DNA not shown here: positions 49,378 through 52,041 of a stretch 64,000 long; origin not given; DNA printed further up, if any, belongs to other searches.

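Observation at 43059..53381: Accessory catabolic island: PaaK-like CoA ligase + SSS/DUF4212 transporter + stand-alone 5S-type carboxyltransferase + XDH-family molybdoenzyme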

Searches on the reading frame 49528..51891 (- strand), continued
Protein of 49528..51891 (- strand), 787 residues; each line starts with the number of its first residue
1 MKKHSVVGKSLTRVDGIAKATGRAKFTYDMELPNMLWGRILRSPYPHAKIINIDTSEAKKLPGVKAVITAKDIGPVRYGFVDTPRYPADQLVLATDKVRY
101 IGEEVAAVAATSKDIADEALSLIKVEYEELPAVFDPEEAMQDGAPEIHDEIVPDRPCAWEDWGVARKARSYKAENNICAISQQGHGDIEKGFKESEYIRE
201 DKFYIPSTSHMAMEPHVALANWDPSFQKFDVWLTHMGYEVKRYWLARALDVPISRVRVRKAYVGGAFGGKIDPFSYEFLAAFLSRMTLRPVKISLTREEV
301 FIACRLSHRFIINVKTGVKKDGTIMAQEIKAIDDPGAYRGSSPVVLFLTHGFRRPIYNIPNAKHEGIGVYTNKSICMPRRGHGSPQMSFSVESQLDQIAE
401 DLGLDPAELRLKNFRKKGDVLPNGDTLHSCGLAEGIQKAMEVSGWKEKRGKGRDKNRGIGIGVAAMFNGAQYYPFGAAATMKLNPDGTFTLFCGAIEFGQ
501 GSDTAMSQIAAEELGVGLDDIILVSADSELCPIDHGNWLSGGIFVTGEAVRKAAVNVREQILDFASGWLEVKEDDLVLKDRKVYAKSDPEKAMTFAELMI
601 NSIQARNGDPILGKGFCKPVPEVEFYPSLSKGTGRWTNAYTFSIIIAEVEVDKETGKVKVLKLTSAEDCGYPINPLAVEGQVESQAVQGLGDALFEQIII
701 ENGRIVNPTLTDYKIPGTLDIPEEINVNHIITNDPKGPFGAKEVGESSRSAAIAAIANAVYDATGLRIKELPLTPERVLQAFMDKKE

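Call 40: search_solved_structures(query=window:49528-51891:-, max_evalue=1e-20, show_alignments=1)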
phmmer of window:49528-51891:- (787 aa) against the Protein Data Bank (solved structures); distinct sequences matched with E-value up to 1e-20: 42.
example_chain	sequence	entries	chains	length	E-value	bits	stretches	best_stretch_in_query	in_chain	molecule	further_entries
1rm6_A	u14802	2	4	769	5.4e-131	441.7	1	3-786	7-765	4-hydroxybenzoyl-CoA reductase alpha subunit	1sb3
7dqx_A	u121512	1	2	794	1.7e-86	294.5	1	6-780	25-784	6-hydroxypseudooxynicotine dehydrogenase complex subunit gamma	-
1t3q_B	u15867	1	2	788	2.6e-86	293.9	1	2-784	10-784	quinoline 2-oxidoreductase large subunit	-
8uem_A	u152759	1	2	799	2.6e-82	280.7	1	20-783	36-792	Carbon monoxide dehydrogenase (Large chain), CoxL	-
1n5w_B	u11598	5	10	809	8.8e-72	245.8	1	8-764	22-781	Carbon monoxide dehydrogenase large chain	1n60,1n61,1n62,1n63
1zxi_B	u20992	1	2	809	1.2e-71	245.4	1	8-764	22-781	Carbon monoxide dehydrogenase large chain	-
1ffu_B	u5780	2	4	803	1.4e-68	235.2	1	8-780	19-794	CUTL, MOLYBDOPROTEIN OF CARBON MONOXIDE DEHYDROGENASE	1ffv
1sij_A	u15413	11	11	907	3e-67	230.8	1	8-560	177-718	Aldehyde oxidoreductase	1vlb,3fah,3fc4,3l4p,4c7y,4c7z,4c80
5g5h_C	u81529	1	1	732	1.3e-66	228.7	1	185-782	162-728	Aldehyde oxidoreductase molybdenum-binding subunit PaoC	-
5g5g_C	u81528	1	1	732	1.7e-66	228.3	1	185-782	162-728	PUTATIVE XANTHINE DEHYDROGENASE YAGS FAD-BINDING SUBUNIT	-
3hrd_A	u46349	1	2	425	1.7e-64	221.8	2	175-442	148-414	Nicotinate dehydrogenase large molybdopterin subunit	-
4zoh_A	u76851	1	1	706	1e-61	212.5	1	177-777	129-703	Putative oxidoreductase molybdopterin-binding subunit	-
5y6q_C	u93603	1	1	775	7e-60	206.5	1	190-778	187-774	Aldehyde oxidase large subunit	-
1fiq_C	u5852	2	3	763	6.8e-58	199.9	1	185-564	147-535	XANTHINE OXIDASE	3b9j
3sr6_C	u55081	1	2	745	7.5e-58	199.8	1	185-784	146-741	Xanthine dehydrogenase/oxidase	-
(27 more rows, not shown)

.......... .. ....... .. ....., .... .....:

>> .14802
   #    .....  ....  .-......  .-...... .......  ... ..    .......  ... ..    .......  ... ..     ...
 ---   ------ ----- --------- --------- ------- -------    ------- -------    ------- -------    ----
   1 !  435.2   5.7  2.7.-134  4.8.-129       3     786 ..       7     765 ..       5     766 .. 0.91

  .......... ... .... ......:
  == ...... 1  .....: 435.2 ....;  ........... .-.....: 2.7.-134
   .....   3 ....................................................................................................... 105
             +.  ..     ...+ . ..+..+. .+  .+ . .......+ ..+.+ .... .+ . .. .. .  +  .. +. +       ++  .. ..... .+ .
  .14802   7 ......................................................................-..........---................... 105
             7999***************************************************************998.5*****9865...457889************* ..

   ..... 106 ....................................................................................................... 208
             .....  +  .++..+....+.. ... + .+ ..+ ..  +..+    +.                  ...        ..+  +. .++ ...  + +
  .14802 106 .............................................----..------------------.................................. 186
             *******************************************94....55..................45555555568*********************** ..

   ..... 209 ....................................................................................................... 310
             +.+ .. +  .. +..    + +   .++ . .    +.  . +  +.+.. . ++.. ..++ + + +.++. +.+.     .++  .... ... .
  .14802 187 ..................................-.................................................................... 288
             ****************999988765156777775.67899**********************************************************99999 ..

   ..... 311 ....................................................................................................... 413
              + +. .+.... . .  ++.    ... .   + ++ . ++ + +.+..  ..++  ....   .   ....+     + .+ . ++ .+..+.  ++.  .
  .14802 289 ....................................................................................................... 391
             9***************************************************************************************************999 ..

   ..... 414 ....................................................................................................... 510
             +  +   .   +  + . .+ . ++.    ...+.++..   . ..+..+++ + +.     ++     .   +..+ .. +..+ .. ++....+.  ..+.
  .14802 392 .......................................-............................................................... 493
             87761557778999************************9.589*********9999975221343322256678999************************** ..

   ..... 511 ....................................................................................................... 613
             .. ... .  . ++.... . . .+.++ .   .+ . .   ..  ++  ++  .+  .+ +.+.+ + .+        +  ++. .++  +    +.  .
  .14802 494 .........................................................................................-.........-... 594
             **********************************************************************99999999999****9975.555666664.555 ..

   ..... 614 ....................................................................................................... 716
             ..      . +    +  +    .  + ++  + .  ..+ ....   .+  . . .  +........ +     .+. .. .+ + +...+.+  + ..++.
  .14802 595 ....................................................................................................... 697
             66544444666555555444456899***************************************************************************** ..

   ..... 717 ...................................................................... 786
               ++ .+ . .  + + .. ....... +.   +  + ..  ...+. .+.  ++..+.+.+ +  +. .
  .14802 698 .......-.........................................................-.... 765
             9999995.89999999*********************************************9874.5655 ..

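Call 52: search_protein_families(library=pfam, alignment_id=A3, max_evalue=0.000001)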
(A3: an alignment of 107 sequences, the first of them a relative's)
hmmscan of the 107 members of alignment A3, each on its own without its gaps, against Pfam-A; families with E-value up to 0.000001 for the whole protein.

A. member 1, L084:362-1315:+ (317 aa): 1 family
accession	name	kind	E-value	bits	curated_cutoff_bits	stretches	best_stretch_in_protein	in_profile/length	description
PF02653.21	BPD_transp_2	-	4.7e-34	118.2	26.8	1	5-276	2-261/269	Branched-chain amino acid transport system / permease component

B. families by the number of members that match (of 107 scanned): 133 families (the first 25 are shown)
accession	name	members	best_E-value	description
PF00005.33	ABC_tran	6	9.9e-36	ABC transporter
PF00072.30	Response_reg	6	2.1e-33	Response regulator receiver domain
PF01012.27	ETF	5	1.2e-42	Electron transfer flavoprotein domain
PF13304.12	AAA_21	5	4.1e-09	AAA domain, putative AbiEii toxin, Type IV TA system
PF02653.21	BPD_transp_2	4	1.8e-39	Branched-chain amino acid transport system / permease component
PF07969.17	Amidohydro_3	3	1e-94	Amidohydrolase family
PF04016.18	DUF364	3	8.1e-39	Putative heavy-metal chelation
PF00766.25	ETF_alpha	3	7.4e-31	Electron transfer flavoprotein FAD-binding domain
PF00528.27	BPD_transp_1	3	6.6e-27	Binding-protein-dependent transport system inner membrane component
PF00440.29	TetR_N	3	3.2e-19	Bacterial regulatory proteins, tetR family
PF08359.16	TetR_C_4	3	6.8e-19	YsiA-like protein, C-terminal region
PF00501.34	AMP-binding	2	6.3e-90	AMP-binding enzyme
PF00899.27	ThiF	2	2.9e-74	ThiF family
PF06050.19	HGD-D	2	8.7e-67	2-hydroxyglutaryl-CoA dehydratase, D-component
PF01869.26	BcrAD_BadFG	2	8.7e-64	BadF/BadG/BcrA/BcrD ATPase family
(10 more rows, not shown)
